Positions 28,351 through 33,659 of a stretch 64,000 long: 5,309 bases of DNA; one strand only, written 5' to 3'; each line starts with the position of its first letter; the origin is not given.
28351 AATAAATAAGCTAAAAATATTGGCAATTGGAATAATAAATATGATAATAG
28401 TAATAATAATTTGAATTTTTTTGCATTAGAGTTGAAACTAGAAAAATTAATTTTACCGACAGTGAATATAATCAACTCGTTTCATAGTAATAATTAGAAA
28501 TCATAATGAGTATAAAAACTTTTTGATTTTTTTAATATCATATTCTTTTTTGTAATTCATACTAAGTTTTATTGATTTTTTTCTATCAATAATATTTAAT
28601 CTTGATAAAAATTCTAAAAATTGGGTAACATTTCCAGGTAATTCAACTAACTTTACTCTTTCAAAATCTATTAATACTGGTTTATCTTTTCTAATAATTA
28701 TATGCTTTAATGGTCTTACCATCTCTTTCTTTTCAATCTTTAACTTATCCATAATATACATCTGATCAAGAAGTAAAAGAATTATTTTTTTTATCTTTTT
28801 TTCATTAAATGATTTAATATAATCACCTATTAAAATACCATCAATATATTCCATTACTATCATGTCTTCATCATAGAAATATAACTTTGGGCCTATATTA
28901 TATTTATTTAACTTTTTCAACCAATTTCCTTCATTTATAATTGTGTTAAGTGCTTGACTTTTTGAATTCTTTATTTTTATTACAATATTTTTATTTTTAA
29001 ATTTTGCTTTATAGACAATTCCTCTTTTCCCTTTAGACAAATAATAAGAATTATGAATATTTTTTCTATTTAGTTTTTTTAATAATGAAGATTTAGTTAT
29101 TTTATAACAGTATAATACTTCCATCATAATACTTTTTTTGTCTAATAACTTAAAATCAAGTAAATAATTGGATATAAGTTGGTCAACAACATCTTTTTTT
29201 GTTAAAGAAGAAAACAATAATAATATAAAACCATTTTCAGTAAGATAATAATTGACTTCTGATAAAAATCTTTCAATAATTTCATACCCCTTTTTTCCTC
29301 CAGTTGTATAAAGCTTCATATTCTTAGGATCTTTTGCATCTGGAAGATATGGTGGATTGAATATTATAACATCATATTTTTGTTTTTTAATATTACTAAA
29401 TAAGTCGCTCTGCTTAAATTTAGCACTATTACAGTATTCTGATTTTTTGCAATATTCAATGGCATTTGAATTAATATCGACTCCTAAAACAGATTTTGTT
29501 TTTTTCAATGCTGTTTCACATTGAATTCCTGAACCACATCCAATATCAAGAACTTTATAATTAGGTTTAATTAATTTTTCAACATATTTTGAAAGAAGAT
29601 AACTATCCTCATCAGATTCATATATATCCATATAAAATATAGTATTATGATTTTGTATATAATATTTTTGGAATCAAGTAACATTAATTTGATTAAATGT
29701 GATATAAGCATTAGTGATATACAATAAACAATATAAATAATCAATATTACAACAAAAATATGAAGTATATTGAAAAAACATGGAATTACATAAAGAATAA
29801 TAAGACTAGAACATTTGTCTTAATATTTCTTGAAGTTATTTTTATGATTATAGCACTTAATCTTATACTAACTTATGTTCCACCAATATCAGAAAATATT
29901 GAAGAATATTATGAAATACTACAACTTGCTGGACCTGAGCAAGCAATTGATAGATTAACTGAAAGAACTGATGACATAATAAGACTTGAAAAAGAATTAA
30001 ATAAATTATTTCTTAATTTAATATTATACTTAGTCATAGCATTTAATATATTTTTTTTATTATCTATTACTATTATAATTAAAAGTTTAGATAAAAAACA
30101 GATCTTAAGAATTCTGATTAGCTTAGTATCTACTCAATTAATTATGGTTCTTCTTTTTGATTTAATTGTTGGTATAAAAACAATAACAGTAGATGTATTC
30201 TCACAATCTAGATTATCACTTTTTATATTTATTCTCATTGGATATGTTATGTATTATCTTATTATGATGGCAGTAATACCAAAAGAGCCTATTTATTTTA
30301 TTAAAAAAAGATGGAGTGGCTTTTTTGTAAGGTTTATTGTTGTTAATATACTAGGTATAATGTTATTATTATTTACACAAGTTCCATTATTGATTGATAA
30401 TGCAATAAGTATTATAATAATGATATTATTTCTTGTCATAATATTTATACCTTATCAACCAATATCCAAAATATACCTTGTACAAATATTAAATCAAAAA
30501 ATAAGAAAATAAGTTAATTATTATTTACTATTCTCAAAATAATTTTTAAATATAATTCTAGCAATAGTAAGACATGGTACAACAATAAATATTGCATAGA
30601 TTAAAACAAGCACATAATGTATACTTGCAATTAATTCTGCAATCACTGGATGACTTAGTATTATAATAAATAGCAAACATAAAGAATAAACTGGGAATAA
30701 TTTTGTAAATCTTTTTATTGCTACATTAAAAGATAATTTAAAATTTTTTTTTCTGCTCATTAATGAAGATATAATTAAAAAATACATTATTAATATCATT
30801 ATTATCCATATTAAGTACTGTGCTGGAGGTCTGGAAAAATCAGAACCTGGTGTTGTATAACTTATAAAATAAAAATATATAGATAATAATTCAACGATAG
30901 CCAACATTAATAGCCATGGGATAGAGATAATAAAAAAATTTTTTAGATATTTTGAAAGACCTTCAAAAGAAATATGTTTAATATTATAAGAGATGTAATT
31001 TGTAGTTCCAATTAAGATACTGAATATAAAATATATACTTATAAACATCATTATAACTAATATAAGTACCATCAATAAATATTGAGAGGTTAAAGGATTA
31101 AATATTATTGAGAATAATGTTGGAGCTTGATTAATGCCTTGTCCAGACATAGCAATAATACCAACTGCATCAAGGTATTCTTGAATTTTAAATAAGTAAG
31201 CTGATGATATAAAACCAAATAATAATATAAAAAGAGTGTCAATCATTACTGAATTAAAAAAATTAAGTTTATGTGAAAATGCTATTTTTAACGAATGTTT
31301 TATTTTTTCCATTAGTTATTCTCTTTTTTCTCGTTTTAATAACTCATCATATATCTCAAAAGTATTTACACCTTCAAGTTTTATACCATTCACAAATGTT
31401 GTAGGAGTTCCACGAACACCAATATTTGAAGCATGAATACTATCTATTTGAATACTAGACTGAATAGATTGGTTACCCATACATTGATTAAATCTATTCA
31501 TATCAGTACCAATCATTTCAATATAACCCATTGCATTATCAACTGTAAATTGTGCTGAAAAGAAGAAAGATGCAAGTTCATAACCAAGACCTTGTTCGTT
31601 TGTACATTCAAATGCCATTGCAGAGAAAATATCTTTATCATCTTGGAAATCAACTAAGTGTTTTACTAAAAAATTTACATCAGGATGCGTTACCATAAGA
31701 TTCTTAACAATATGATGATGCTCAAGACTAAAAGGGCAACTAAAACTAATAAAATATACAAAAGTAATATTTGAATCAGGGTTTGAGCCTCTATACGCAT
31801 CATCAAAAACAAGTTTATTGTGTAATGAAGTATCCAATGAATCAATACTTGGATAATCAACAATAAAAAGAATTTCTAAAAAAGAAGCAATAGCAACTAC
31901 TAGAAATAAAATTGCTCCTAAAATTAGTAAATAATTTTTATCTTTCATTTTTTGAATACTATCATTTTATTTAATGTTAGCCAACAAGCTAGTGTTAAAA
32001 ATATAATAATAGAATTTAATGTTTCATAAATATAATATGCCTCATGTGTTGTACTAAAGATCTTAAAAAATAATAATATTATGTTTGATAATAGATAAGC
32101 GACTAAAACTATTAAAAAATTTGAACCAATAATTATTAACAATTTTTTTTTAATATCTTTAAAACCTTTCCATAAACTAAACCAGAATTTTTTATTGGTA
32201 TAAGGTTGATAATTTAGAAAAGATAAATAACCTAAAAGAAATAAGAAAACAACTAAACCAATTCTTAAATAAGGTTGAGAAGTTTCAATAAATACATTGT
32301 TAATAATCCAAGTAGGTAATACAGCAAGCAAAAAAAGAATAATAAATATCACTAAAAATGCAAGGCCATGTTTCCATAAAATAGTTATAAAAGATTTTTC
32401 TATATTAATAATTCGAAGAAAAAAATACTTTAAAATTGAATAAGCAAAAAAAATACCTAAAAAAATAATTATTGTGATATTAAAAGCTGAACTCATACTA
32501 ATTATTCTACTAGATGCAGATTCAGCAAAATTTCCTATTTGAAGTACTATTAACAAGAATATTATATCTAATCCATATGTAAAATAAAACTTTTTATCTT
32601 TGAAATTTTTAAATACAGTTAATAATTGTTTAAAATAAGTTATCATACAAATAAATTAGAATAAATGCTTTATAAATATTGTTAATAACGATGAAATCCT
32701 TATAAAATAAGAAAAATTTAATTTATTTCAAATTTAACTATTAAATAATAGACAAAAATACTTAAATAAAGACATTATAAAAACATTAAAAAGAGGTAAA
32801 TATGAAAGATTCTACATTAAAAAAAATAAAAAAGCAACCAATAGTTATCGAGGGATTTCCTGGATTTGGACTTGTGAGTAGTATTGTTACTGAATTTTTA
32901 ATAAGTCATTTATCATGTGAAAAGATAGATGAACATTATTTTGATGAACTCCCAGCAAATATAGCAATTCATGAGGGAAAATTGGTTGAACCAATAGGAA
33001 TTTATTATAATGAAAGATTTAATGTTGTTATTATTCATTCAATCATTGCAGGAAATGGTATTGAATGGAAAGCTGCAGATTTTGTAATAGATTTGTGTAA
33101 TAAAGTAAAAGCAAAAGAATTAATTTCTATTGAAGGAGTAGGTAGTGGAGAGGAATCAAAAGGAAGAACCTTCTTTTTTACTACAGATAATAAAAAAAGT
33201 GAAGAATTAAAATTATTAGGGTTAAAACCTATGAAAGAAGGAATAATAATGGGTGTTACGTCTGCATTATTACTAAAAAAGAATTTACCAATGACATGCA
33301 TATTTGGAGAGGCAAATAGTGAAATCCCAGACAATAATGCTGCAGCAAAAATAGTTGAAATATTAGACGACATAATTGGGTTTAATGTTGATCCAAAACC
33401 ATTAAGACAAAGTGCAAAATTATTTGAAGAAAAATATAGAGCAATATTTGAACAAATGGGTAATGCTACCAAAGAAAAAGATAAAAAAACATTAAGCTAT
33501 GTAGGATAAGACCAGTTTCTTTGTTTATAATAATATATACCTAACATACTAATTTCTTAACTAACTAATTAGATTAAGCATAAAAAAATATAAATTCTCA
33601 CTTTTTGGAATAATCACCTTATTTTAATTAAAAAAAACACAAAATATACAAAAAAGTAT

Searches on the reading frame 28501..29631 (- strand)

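Call 11: search_protein_families(library=pfam, max_evalue=0.001, proteins=[window:28501-29631:-])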
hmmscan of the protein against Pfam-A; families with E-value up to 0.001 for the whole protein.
window:28501-29631:- (376 aa): 10 families
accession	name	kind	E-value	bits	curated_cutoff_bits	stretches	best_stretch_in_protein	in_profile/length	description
PF05175.20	MTS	-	9.9e-15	55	23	1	7-139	17-139/170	Methyltransferase small domain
PF13847.12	Methyltransf_31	-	8.8e-12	45.4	27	1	21-102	1-91/145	Methyltransferase domain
PF06325.19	PrmA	-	9.3e-09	35.6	22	1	16-92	154-233/296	Ribosomal protein L11 methyltransferase (PrmA)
PF13649.12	Methyltransf_25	-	1.9e-08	35.3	27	1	27-92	1-71/97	Methyltransferase domain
PF08241.18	Methyltransf_11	-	3.6e-07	31.1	21.2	1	28-91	1-66/95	Methyltransferase domain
PF13489.12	Methyltransf_23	-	3.9e-06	27.1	27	1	12-92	8-88/164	Methyltransferase domain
PF08242.18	Methyltransf_12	-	1.2e-05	26.4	30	1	28-91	1-71/98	Methyltransferase domain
PF07669.17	Eco57I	-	1.9e-05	25.3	25.3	1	71-141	58-135/171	Eco57I restriction-modification methylase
PF07021.18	MetW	-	0.00014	21.9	21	1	15-92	5-82/193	Methionine biosynthesis protein MetW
PF01170.24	UPF0020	-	0.00087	19.5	22.3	0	39-110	70-147/197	RMKL-like, methyltransferase domain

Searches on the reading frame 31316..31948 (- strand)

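Call 10: search_protein_families(library=pfam, max_evalue=0.1, proteins=[window:31316-31948:-])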
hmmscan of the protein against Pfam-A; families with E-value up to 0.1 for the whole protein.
window:31316-31948:- (210 aa): 2 families
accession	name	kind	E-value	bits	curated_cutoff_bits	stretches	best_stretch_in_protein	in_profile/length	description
PF13462.12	Thioredoxin_4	-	6.1e-10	40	23.2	1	56-205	10-164/165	Thioredoxin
PF01323.26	DSBA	-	1.2e-05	25.6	25.6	1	142-200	128-186/191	DSBA-like thioredoxin domain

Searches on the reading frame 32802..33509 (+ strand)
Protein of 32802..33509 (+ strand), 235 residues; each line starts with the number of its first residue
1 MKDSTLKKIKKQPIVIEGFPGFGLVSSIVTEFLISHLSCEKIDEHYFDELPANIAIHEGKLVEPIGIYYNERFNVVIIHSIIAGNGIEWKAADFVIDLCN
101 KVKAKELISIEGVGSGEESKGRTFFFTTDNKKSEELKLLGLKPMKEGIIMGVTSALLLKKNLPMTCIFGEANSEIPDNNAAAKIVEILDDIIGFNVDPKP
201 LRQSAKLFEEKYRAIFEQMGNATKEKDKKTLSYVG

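Call 10: search_protein_families(library=pfam, max_evalue=0.1, proteins=[window:32802-33509:+])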
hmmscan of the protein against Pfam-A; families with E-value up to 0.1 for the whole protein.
window:32802-33509:+ (235 aa): 1 family
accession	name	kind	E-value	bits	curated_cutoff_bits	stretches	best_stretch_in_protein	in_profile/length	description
PF09754.15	PAC2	-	7.8e-30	104.7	25.8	1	15-212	1-211/215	PAC2 family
